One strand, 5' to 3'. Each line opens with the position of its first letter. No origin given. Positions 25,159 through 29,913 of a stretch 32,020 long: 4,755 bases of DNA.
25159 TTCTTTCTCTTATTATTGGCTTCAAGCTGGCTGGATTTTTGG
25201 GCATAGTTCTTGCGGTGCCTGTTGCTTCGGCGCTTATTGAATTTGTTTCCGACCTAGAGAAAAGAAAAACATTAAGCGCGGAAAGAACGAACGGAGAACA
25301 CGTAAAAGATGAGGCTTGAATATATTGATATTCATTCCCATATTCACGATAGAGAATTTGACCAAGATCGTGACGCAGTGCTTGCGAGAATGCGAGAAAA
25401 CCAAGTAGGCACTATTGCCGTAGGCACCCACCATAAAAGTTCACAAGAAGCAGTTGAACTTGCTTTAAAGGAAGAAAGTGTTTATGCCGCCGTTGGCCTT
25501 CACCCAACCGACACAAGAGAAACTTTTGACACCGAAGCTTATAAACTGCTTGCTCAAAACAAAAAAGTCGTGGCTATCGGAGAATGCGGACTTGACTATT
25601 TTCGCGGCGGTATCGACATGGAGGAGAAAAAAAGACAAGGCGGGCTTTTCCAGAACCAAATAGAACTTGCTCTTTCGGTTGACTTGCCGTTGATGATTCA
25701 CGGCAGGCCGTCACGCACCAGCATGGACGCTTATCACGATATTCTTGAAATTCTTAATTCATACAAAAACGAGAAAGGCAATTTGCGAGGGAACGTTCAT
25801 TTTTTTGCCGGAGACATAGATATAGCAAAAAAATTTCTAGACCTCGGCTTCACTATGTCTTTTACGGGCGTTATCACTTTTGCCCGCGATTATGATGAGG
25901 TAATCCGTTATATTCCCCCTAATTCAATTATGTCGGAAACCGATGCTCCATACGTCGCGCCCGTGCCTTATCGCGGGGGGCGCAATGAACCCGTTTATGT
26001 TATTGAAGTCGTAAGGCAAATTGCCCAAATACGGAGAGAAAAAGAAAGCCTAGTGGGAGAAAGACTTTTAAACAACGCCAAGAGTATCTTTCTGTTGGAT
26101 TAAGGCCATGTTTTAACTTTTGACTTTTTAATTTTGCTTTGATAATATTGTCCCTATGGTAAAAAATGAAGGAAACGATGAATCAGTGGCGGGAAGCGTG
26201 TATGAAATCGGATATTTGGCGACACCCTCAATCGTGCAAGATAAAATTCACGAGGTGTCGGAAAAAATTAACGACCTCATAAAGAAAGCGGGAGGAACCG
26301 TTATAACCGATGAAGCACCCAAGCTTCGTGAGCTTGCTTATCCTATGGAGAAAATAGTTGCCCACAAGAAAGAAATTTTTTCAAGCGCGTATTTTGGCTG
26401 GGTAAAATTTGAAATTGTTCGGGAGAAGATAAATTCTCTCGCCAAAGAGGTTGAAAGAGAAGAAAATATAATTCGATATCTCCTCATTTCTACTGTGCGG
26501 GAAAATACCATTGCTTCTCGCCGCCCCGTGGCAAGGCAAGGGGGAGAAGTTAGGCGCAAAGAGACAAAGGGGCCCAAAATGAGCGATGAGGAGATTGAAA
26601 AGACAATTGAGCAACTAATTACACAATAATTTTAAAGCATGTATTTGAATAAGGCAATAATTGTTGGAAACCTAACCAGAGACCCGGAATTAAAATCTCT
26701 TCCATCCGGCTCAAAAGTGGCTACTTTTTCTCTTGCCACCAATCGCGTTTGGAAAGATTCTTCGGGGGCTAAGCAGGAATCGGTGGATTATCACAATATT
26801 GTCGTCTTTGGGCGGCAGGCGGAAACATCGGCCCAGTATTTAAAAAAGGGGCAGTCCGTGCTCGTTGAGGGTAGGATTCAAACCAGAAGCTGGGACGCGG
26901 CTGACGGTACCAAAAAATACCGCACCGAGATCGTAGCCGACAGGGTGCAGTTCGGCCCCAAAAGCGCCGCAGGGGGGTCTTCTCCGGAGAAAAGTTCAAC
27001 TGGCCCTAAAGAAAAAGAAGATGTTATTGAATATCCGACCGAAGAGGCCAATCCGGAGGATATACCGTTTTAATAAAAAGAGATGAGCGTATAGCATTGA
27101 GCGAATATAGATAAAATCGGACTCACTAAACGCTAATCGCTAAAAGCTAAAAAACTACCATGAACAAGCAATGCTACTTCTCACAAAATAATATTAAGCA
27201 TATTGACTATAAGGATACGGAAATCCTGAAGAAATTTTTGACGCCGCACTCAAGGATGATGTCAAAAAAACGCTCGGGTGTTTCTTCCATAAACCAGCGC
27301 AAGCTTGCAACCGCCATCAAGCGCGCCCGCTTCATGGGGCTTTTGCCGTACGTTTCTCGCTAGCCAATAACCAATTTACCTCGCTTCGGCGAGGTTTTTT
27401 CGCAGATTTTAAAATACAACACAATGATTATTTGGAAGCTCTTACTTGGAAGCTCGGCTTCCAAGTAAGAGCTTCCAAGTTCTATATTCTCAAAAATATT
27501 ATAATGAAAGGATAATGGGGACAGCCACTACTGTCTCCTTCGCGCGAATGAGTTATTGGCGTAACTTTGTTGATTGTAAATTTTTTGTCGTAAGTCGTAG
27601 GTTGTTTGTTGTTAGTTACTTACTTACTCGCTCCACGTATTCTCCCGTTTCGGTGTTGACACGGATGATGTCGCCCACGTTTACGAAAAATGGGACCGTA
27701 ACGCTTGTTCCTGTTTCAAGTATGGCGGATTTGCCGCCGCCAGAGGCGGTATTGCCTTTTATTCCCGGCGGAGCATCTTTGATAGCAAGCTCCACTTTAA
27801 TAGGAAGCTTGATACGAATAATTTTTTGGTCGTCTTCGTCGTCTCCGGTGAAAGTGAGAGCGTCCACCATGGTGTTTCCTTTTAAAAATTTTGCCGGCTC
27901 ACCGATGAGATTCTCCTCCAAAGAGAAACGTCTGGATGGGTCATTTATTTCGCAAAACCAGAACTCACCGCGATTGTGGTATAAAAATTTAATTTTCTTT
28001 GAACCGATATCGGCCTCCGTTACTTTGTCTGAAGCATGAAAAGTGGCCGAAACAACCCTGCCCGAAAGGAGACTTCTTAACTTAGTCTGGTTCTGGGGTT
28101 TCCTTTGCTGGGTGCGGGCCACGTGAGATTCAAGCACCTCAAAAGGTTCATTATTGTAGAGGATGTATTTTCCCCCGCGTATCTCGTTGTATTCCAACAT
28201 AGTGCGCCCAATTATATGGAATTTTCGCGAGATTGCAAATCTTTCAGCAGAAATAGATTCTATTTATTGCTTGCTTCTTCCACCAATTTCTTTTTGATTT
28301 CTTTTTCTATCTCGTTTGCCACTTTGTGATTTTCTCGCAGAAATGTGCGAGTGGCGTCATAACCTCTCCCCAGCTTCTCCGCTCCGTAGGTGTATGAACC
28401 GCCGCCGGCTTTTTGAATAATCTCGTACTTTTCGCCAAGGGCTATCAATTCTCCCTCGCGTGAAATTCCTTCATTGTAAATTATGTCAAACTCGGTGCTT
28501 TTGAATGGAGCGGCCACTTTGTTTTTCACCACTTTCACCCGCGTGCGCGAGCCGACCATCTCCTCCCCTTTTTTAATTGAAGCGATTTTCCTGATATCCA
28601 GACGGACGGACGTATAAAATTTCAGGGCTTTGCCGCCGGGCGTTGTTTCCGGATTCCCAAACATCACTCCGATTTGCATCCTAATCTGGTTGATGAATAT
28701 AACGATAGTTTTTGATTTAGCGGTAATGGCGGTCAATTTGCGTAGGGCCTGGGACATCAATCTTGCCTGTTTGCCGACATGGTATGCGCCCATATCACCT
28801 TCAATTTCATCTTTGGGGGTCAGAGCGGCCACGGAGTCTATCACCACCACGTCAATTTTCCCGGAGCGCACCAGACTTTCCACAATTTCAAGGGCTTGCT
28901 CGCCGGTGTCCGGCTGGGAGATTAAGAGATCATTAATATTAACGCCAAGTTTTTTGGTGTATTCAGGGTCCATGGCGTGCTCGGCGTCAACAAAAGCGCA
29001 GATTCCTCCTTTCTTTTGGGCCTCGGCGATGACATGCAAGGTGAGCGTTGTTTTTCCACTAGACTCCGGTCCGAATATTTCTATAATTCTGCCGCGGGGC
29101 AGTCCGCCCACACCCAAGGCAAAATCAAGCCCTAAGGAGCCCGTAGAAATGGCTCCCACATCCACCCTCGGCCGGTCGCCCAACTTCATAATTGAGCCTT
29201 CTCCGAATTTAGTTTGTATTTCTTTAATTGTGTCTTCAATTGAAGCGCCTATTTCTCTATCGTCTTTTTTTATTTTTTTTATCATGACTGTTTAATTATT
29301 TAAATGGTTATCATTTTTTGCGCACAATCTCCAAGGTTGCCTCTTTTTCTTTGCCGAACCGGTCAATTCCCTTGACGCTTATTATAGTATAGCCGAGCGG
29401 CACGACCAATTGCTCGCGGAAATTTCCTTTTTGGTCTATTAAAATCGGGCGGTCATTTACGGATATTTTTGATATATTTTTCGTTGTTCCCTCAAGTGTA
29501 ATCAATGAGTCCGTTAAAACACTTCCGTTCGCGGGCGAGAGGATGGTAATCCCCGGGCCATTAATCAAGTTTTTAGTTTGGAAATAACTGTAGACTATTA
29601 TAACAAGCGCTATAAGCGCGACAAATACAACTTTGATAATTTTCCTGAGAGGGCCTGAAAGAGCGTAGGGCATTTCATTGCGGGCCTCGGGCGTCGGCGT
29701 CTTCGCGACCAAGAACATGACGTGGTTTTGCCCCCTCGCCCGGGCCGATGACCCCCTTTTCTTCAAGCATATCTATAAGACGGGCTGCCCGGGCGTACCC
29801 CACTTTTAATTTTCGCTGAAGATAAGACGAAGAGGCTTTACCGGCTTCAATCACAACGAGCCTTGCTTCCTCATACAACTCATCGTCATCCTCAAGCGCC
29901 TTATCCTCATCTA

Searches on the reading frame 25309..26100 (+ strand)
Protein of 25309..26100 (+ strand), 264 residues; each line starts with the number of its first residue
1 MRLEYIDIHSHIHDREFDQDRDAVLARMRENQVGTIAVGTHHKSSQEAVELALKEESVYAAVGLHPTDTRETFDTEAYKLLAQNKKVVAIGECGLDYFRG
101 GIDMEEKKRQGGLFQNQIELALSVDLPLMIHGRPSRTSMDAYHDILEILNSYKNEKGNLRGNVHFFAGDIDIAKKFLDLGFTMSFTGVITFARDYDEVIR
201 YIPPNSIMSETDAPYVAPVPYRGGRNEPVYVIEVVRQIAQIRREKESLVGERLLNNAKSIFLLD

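Call 88: search_protein_families(library=pfam, proteins=[window:25309-26100:+], max_evalue=0.0001)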
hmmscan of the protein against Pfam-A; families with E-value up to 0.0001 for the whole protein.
window:25309-26100:+ (264 aa): 1 family
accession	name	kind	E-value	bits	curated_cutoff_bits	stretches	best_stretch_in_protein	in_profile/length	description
PF01026.27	TatD_DNase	-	6.4e-69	232.6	27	1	6-261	1-252/253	TatD related DNase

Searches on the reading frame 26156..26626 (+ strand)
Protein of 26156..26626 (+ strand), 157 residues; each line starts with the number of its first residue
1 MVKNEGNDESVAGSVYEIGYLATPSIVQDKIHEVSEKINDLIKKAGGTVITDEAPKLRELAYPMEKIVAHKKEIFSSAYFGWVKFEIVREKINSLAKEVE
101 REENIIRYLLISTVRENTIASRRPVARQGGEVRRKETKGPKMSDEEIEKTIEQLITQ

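Call 88: search_protein_families(library=pfam, proteins=[window:26156-26626:+], max_evalue=0.0001)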
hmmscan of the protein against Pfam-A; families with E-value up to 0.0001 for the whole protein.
window:26156-26626:+ (157 aa): 1 family
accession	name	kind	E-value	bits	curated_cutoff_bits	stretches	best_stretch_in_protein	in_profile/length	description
PF01250.22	Ribosomal_S6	-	8.2e-14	52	27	1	16-111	2-89/90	Ribosomal protein S6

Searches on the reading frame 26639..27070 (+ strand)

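Call 88: search_protein_families(library=pfam, proteins=[window:26639-27070:+], max_evalue=0.0001)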
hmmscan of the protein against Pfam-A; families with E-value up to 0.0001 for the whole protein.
window:26639-27070:+ (144 aa): 1 family
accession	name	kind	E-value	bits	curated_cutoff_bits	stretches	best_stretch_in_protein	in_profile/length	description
PF00436.31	SSB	-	1.1e-39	135.1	26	1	3-105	1-103/104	Single-strand binding protein family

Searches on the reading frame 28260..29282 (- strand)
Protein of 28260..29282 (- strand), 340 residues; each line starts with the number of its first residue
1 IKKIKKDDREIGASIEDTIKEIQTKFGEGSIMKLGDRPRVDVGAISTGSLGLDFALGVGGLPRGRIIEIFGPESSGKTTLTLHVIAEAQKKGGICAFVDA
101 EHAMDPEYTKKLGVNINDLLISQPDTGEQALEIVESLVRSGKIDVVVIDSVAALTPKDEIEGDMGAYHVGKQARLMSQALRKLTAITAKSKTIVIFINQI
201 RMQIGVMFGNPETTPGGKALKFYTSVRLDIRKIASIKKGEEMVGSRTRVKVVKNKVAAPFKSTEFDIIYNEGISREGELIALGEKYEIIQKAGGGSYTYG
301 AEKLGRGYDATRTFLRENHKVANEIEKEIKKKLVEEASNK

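Call 88: search_protein_families(library=pfam, proteins=[window:28260-29282:-], max_evalue=0.0001)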
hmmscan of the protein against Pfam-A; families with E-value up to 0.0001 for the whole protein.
window:28260-29282:- (340 aa): 6 families
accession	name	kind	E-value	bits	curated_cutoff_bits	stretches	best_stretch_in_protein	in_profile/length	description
PF00154.27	RecA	-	2.8e-138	460.1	27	1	15-274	3-262/262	recA bacterial DNA recombination protein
PF21096.2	RecA_C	-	9.4e-13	48.5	27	1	277-333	1-56/57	RecA C-terminal domain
PF08423.17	Rad51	-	6.2e-11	42.5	22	1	40-234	3-213/244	Rad51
PF06745.19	ATPase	-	2.6e-08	34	26.6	1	46-154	2-131/231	KaiC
PF01637.24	ATPase_2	-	3.1e-06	27.6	33.2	1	65-202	21-121/225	ATPase domain predominantly from Archaea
PF13481.12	AAA_25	-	6.9e-05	23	27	0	60-159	29-160/195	AAA domain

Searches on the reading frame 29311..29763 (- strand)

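Call 88: search_protein_families(library=pfam, proteins=[window:29311-29763:-], max_evalue=0.0001)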
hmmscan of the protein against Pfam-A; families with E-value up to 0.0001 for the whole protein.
window:29311-29763:- (150 aa): 1 family
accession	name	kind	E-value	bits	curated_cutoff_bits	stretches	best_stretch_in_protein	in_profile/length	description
PF09136.16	Glucodextran_B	-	2.1e-09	37.6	27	1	70-148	1-81/83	Glucodextranase, domain B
